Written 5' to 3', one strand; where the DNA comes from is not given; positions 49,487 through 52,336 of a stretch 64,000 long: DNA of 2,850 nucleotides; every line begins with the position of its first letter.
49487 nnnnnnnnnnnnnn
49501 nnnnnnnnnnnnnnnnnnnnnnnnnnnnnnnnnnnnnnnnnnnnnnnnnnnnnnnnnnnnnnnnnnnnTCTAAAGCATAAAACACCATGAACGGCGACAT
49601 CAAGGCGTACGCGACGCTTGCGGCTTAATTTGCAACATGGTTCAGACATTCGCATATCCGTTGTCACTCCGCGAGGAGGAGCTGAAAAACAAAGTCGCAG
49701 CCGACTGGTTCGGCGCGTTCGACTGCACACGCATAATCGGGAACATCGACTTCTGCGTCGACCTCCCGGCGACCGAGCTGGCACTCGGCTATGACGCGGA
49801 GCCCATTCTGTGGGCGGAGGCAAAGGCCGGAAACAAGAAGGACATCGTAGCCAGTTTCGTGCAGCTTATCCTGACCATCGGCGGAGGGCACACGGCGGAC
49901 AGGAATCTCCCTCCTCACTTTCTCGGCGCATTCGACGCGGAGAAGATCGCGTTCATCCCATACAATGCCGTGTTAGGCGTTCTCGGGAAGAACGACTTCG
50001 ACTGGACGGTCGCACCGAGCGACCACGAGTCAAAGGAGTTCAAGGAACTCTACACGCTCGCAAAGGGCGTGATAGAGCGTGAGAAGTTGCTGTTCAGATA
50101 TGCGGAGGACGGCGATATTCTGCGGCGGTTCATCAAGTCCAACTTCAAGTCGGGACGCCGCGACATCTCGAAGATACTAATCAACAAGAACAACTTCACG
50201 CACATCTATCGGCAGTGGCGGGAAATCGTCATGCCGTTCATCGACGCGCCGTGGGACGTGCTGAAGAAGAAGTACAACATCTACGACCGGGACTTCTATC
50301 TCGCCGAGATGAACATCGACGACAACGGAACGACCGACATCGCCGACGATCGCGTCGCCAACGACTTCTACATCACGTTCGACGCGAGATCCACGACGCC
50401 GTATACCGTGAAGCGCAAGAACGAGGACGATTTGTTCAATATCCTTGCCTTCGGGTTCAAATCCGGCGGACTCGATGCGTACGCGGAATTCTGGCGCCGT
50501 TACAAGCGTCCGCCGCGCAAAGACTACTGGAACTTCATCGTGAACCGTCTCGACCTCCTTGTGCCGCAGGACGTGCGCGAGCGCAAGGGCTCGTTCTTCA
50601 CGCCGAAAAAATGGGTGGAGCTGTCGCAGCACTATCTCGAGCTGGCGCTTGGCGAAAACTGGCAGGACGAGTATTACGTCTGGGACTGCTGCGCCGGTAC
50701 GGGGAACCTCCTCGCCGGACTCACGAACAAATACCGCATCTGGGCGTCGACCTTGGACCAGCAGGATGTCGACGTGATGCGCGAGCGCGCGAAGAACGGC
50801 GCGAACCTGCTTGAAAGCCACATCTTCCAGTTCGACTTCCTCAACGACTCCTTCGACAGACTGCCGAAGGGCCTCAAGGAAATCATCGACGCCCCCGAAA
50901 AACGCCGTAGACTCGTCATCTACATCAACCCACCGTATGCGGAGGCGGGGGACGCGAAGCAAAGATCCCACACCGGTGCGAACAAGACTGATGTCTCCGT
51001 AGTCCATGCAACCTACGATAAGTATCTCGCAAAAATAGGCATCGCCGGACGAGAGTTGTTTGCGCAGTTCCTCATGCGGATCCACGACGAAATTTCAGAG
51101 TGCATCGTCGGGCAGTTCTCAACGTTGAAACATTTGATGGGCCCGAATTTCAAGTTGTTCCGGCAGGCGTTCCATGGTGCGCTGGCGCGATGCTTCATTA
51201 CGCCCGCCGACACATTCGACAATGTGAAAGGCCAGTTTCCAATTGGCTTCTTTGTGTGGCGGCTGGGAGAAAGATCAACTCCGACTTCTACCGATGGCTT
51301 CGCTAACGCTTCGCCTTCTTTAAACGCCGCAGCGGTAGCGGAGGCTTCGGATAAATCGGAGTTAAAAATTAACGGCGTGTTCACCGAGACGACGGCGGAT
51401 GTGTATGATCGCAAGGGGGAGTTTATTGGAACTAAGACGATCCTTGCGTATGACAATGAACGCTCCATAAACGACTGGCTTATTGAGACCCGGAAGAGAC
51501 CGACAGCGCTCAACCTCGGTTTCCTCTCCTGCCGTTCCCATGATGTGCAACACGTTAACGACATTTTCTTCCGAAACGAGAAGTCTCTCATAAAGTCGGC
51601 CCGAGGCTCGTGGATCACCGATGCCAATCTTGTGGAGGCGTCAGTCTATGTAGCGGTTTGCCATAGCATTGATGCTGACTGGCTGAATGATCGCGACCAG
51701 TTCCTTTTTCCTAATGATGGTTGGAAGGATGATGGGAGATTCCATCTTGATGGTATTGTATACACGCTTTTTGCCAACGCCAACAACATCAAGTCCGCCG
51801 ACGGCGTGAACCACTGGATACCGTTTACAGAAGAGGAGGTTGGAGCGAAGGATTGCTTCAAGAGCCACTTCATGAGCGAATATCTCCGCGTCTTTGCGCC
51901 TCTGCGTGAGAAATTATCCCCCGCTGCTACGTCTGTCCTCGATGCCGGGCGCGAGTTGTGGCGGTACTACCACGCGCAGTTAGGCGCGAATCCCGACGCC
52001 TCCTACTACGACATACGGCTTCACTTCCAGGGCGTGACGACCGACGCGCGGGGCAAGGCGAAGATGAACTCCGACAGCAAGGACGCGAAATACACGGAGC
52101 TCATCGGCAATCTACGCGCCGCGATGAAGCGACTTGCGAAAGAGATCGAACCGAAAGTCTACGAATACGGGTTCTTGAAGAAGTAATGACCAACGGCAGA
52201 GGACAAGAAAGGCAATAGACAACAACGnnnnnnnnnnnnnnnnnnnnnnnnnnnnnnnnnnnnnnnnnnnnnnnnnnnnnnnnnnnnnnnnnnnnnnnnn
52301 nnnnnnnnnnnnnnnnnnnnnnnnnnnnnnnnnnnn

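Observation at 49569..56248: Lower-GC ~6.6 kb island splits a tetR-MFP-RND efflux operon and appears to donate a new promoter and a chimeric N-terminus to the pump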

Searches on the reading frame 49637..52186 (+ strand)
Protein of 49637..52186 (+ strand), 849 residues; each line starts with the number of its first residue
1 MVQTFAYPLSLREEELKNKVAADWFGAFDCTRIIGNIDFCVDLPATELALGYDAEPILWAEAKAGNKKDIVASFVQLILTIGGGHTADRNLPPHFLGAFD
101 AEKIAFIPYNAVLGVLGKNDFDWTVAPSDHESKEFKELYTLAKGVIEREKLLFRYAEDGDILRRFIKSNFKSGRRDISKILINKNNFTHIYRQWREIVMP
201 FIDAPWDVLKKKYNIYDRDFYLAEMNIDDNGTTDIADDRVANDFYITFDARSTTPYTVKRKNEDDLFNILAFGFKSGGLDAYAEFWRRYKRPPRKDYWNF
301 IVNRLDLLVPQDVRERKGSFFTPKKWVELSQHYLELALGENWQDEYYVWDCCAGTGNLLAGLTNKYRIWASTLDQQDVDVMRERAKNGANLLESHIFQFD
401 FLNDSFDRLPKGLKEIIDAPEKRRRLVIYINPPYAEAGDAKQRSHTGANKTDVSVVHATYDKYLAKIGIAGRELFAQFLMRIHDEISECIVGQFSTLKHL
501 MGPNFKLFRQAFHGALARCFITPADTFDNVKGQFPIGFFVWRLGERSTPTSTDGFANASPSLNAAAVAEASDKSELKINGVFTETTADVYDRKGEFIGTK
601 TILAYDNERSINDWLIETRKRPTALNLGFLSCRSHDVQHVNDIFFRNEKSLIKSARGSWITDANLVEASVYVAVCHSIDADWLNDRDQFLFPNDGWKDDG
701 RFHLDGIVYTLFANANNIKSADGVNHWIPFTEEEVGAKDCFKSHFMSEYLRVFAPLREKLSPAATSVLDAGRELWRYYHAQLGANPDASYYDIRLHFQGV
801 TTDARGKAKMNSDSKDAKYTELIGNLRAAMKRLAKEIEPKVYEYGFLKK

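Call 6: search_protein_families(library=pfam, proteins=[window:49637-52186:+], max_evalue=0.01)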
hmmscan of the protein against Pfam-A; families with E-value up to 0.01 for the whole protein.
window:49637-52186:+ (849 aa): 0 families

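Call 7: search_protein_families(library=ncbifam, proteins=[window:49637-52186:+], max_evalue=1)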
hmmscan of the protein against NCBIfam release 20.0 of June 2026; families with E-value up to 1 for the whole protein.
window:49637-52186:+ (849 aa): 2 families
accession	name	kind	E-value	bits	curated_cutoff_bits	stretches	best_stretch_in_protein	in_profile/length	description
NF047738.1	antiphage_MADS2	equivalog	0.0023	16.3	720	1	308-401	301-393/654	methylation-associated defense system DNA methyltransferase MAD2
TIGR03534.1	RF_mod_PrmC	equivalog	0.005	16.3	199.1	1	340-444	83-176/253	peptide chain release factor N(5)-glutamine methyltransferase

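Call 8: search_protein_families(library=padloc, proteins=[window:49637-52186:+], max_evalue=1)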
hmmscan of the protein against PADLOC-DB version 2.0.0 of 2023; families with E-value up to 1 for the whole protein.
window:49637-52186:+ (849 aa): 0 families

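Call 9: search_protein_families(library=phrogs, proteins=[window:49637-52186:+], max_evalue=1)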
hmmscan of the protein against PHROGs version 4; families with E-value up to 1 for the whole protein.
window:49637-52186:+ (849 aa): 0 families

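Call 25: find_homologous_proteins(query=window:49637-52186:+, max_evalue=0.001)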
Query window:49637-52186:+ (849 aa): 8000 proteins with E <= 0.001 among 8000 candidates; the best 120 are listed.
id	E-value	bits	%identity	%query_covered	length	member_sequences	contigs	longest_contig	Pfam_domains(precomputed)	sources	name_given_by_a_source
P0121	0.0e+0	1989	100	100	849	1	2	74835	-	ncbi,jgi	jgi:hypothetical protein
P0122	0.0e+0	1924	96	100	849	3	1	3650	-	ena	-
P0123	0.0e+0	1762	88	99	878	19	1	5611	-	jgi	-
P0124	0.0e+0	1596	81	99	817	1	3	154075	-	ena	-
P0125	0.0e+0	1591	81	99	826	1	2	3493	-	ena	-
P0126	0.0e+0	1589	80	99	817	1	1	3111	-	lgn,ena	-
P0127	0.0e+0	1588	80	99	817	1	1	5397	-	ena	-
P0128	0.0e+0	1587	80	99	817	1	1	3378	-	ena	-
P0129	0.0e+0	1586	80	99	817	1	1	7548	-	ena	-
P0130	0.0e+0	1585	80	99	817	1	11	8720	-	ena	-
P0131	0.0e+0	1585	80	99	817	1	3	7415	-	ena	-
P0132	0.0e+0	1585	80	99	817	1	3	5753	-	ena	-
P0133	0.0e+0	1585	80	99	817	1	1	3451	-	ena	-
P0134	0.0e+0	1583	80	99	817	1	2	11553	-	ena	-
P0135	0.0e+0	1580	79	100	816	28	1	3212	-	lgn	-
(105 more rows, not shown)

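Call 26: find_encoding_contigs(protein=P0121, flank=10000, max_places=4)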
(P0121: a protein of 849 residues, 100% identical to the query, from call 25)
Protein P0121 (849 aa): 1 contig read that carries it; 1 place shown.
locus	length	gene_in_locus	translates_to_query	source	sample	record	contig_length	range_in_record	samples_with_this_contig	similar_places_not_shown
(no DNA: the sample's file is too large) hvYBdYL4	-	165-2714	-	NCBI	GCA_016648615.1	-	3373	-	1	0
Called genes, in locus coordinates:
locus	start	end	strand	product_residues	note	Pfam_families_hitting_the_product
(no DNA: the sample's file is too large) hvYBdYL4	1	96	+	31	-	?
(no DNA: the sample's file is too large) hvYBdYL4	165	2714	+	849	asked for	-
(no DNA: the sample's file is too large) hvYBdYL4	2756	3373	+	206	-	?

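Call 27: find_encoding_contigs(protein=P0124, flank=10000, max_places=4)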
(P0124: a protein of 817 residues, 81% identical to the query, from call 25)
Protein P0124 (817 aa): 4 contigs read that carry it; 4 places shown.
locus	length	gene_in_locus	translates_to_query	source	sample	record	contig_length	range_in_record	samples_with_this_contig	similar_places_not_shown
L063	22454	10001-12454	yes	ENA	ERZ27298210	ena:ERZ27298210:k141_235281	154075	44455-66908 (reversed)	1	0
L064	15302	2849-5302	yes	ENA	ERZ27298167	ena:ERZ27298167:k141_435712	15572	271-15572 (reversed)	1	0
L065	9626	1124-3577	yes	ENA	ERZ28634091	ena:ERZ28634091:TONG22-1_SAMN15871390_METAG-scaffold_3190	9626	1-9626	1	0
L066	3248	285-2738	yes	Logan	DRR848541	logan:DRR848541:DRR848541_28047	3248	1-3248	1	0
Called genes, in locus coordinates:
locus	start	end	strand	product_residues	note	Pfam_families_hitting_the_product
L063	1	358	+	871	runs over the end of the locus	PF24681:Kelch_KLHDC2_KLHL20_DRC7 (faint), PF24996:NANM, PF00474:SSF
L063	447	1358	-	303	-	PF26363:Phospholipase-like, PF01764:Lipase_3 (weak)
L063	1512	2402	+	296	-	PF00701:DHDPS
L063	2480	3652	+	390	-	PF07221:GlcNAc_2-epim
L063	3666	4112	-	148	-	-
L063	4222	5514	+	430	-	-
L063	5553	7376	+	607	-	PF00112:Peptidase_C1, PF18560:Lectin_like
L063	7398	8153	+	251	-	PF02146:SIR2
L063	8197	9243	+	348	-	PF01351:RNase_HII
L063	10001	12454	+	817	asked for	-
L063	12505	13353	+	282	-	-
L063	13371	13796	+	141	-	-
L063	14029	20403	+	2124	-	PF18290:Nudix_hydro (faint), PF13385:Laminin_G_3, PF05448:AXE1 (weak), PF10102:DUF2341 (weak), PF13385:Laminin_G_3, PF05448:AXE1, PF10102:DUF2341 (weak), PF13385:Laminin_G_3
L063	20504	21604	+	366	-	PF00392:GntR, PF01047:MarR (weak), PF00532:Peripla_BP_1, PF13407:Peripla_BP_4, PF13377:Peripla_BP_3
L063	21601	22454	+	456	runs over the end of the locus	PF01120:Alpha_L_fucos, PF14871:GHL6 (weak)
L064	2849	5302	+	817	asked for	-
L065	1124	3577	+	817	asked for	-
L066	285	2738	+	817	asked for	-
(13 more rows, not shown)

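Call 30: search_solved_structures(query=A1, max_evalue=10, show_alignments=2)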
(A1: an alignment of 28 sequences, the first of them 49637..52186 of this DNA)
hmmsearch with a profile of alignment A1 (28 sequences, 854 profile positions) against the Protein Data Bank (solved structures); distinct sequences matched with E-value up to 10: 0.

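Call 35: find_encoding_contigs(protein=P0122, flank=10000, max_places=4)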
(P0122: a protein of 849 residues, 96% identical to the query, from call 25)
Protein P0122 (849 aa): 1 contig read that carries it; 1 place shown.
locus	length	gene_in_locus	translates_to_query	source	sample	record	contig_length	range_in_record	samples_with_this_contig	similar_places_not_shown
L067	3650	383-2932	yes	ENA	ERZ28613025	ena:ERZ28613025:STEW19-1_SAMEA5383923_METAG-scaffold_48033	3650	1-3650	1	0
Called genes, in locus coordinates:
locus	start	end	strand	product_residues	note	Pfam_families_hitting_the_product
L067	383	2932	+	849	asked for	-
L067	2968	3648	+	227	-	?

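Call 36: find_encoding_contigs(protein=P0123, flank=10000, max_places=6)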
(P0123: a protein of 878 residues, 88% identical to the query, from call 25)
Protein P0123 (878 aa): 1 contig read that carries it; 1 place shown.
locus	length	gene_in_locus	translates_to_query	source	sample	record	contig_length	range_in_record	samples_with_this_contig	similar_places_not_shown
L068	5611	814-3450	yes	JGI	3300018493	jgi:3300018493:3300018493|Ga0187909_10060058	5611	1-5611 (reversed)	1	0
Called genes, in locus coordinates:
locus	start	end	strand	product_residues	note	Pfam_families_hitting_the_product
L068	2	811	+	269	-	?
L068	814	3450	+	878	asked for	-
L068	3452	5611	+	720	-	?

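Call 42: predict_structure(alignment_id=A1)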
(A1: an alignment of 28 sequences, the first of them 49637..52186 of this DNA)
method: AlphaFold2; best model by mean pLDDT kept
length: 849 residues; sequences in the alignment: 28
mean_pLDDT: 69.6   pTM: 0.53
mean pLDDT of the five models: 69.6, 67.1, 65.5, 65.0, 64.3
residues with pLDDT >= 90: 127; 70-90: 389; 50-70: 116; < 50: 217
segments of 3 or more residues with pLDDT < 50: 1-4, 32-39, 42-56, 172-186, 198-252, 254-279, 288-320, 354-361, 446-452, 546-574
pLDDT, mean of each block of 10 residues (from residue 1): 58 71 69 47 38 42 57 80 63 72 83 76 75 85 86 85 77 41 48 51 38 40 35 28 38 45 36 43 51 43 36 35 72 87 85 50 72 73 68 83 84 91 90 52 47 60 84 82 89 79 82 87 69 73 59 29 28 49 84 87 80 85 84 84 86 79 91 92 84 90 92 85 72 87 83 62 92 95 88 91 77 92 96 95 90
secondary structure, 60 per line:
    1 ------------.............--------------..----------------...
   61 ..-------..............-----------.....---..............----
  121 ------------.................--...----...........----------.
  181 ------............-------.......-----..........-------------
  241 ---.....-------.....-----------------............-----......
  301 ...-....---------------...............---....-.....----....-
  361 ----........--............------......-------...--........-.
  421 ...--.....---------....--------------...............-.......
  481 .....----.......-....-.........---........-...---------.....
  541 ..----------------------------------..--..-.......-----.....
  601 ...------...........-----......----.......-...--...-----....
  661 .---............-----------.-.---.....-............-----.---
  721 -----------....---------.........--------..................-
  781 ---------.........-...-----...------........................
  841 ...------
elements in order (helices of 4 or more, strands of 3 or more residues): H13-25 E58-62 H70-83 E95-99 E103-108 H109-116 H133-149 E152-154 H159-169 H187-198 H206-212 H218-227 E244-248 E256-260 H278-288 H295-303 H305-308 H324-338 H342-345 E347-351 H356-359 E368-372 H375-386 E396-398 H411-418 H420-423 E426-430 H440-443 H458-472 H474-485 E490-496 H498-501 H503-511 E515-522 E536-542 E584-590 E596-603 H611-620 E626-631 H637-642 E644-646 E657-661 H665-676 H694-698 H700-711 H732-735 H745-753 H762-779 H790-798 E800-802 E808-810 H817-843

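Call 45: fold_search(model_id=the predicted structure, library=pdb)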
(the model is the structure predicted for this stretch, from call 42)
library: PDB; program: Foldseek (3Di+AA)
matches with E <= 10: 923; with E <= 0.001: 63
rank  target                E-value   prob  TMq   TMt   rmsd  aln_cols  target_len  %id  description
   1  3s1s                  4.2e-11  1.00  0.23  0.23  26.0      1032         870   12  Characterization and crystal structure of the type IIG restriction endonuclease BpuSI (released 2011-07-13)
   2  7qw6_A                7.6e-07  1.00  0.24  0.34  18.9       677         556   12  Adenine-specific DNA methyltransferase M.BseCI complexed with AdoHcy and cognate hemimethylated DNA duplex (released 2023-01-25)
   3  7lvv_A                1.1e-06  1.00  0.22  0.19  25.4       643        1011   13  cryoEM structure DrdV-DNA complex (released 2021-03-17)
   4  4xqk_B                1.2e-06  1.00  0.23  0.14  11.2       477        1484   12  ATP-dependent Type ISP restriction-modification enzyme LlaBIII bound to DNA (released 2015-09-16)
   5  7lo5_C                1.3e-06  1.00  0.23  0.19  24.7       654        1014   12  cryoEM structure DrdV-DNA complex (released 2021-03-17)
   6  7rfm_B                1.4e-06  1.00  0.21  0.30   8.9       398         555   12  CamA Adenine Methyltransferase Complexed to Cognate Substrate DNA and Inhibitor EPZ004777 (released 2021-09-15)
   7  7lni_B                1.4e-06  1.00  0.22  0.31  18.0       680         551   10  SeMet CamA Adenine Methyltransferase Complexed to Cognate Substrate DNA (released 2021-05-19)
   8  7qw7_A                1.5e-06  1.00  0.21  0.31  12.6       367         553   16  Adenine-specific DNA methyltransferase M.BseCI complexed with AdoHcy and cognate fully methylated DNA duplex (released 2023-01-25)
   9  7qw5_A                1.6e-06  1.00  0.21  0.31  11.9       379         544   16  Adenine-specific DNA methyltransferase M.BseCI complexed with AdoHcy and cognate unmethylated DNA duplex (released 2023-01-25)
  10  7lo5_D                1.7e-06  1.00  0.23  0.20  23.2       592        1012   14  cryoEM structure DrdV-DNA complex (released 2021-03-17)
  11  7rfm_A                2.5e-06  1.00  0.23  0.34  17.9       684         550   10  CamA Adenine Methyltransferase Complexed to Cognate Substrate DNA and Inhibitor EPZ004777 (released 2021-09-15)
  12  8cxs_A                2.8e-06  1.00  0.20  0.30   8.8       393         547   12  CamA Adenine Methyltransferase Complexed to Cognate Substrate DNA and Inhibitor MTA (released 2023-01-11)
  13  3lkd_B                2.9e-06  1.00  0.22  0.36  10.3       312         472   14  Crystal Structure of the type I restriction-modification system methyltransferase subunit from Streptococcus thermophi (released 2010-02-09)
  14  4xqk_A                3.1e-06  1.00  0.24  0.15  10.9       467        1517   12  ATP-dependent Type ISP restriction-modification enzyme LlaBIII bound to DNA (released 2015-09-16)
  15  7rfl_A                3.3e-06  1.00  0.23  0.33  17.4       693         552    9  CamA Adenine Methyltransferase Complexed to Cognate Substrate DNA and Inhibitor SGC0946 (released 2021-09-15)
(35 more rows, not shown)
